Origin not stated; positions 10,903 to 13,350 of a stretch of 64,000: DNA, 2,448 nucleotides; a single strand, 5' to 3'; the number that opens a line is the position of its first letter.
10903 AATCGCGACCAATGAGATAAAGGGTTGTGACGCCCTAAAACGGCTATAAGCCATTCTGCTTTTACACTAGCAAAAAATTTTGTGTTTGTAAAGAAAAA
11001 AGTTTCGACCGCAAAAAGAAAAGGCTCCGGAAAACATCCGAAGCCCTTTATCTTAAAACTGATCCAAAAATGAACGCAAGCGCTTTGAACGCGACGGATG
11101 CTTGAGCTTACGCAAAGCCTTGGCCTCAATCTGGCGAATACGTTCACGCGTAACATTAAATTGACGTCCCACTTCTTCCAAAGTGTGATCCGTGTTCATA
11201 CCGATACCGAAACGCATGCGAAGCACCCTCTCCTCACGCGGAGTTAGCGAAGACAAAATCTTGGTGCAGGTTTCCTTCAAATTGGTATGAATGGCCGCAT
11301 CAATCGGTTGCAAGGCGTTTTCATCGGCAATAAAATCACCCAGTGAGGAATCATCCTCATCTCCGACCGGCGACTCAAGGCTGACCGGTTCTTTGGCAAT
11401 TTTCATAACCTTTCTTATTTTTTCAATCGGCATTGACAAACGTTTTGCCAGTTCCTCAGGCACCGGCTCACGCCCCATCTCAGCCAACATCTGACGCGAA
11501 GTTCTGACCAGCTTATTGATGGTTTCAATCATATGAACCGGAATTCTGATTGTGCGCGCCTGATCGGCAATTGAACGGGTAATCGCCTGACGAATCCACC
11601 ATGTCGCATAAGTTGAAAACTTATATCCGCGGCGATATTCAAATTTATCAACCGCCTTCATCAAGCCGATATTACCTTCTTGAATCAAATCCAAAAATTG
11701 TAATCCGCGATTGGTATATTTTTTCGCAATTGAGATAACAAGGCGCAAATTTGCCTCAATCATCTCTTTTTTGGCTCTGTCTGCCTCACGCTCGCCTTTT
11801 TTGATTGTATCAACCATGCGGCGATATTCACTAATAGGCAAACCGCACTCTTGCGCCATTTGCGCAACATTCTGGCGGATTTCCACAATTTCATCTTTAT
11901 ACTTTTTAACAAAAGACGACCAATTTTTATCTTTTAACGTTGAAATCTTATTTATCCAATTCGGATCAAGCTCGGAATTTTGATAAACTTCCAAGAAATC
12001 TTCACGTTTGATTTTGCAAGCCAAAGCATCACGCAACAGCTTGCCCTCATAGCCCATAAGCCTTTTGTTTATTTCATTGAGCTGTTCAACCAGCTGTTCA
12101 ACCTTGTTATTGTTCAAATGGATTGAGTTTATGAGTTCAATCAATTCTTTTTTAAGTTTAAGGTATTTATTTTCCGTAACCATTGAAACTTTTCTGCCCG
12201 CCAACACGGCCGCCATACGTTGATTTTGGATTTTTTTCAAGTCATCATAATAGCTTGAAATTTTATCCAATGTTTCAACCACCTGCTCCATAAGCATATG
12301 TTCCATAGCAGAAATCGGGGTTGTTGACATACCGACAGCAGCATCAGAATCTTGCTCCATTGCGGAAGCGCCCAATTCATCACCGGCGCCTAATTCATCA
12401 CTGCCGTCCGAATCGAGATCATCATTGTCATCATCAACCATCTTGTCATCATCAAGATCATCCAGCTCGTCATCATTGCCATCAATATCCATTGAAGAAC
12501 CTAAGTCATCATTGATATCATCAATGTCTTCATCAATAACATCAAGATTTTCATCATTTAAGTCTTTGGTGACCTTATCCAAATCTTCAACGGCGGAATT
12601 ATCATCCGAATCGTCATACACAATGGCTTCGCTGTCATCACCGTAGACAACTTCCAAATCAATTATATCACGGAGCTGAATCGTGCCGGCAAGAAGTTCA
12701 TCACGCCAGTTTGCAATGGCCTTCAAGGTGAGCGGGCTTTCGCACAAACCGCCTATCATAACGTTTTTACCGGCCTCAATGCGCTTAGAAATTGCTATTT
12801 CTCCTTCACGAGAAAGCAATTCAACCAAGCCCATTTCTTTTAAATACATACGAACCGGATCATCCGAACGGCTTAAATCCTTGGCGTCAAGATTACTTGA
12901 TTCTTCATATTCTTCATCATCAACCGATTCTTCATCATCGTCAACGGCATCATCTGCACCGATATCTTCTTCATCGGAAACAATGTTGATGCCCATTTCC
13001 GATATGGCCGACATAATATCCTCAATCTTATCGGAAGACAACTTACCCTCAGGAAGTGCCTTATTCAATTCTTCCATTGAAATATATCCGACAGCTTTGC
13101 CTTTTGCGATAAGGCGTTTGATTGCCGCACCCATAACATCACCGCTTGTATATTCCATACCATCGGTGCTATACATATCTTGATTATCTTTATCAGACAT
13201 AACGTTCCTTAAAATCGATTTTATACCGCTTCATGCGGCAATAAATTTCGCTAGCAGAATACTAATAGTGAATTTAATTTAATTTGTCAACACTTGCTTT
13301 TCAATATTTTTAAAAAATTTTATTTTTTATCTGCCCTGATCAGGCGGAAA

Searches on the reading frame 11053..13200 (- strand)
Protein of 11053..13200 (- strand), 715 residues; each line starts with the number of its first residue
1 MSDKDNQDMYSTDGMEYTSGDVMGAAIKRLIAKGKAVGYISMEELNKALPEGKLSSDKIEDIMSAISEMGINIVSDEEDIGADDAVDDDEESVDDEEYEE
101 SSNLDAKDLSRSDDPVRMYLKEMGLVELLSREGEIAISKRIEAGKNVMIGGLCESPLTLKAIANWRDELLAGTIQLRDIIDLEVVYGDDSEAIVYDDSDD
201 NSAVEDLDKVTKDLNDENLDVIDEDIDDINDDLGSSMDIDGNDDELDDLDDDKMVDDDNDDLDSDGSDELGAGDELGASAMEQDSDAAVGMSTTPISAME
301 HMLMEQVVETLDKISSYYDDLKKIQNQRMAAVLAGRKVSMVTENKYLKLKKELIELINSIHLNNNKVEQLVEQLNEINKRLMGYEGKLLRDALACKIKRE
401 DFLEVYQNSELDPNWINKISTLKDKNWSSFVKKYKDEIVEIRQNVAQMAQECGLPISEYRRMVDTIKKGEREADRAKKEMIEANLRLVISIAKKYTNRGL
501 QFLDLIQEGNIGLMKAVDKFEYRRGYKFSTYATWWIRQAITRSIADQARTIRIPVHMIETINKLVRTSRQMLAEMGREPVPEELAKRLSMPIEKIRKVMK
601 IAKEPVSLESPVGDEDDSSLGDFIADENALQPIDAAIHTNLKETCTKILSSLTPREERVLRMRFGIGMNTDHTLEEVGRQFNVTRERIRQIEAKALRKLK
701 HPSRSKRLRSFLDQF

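Call 13: search_protein_families(library=pfam, proteins=[window:11053-13200:-], max_evalue=0.01)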
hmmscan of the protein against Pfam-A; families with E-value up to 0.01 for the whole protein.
window:11053-13200:- (715 aa): 7 families
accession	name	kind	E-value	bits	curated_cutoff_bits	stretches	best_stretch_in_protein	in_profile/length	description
PF04539.22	Sigma70_r3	-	5.8e-27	94.1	25.3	1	559-634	1-76/78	Sigma-70 region 3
PF04546.19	Sigma70_ner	-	9.5e-26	91.5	29.7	1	156-448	2-209/210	Sigma-70, non-essential region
PF04542.20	Sigma70_r2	-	9.5e-24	83.4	24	1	480-550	1-71/71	Sigma-70 region 2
PF04545.22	Sigma70_r4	-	2.1e-19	69.2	24.1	1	649-701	2-50/50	Sigma-70, region 4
PF03979.19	Sigma70_r1_1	-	8.3e-19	67.8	22.5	1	25-97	5-78/81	Sigma-70 factor, region 1.1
PF00140.25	Sigma70_r1_2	-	1.5e-11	44.5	22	1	114-145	1-32/34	Sigma-70 factor, region 1.2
PF02601.20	Exonuc_VII_L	-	0.0028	17.6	35.9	0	599-697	98-201/315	Exonuclease VII, large subunit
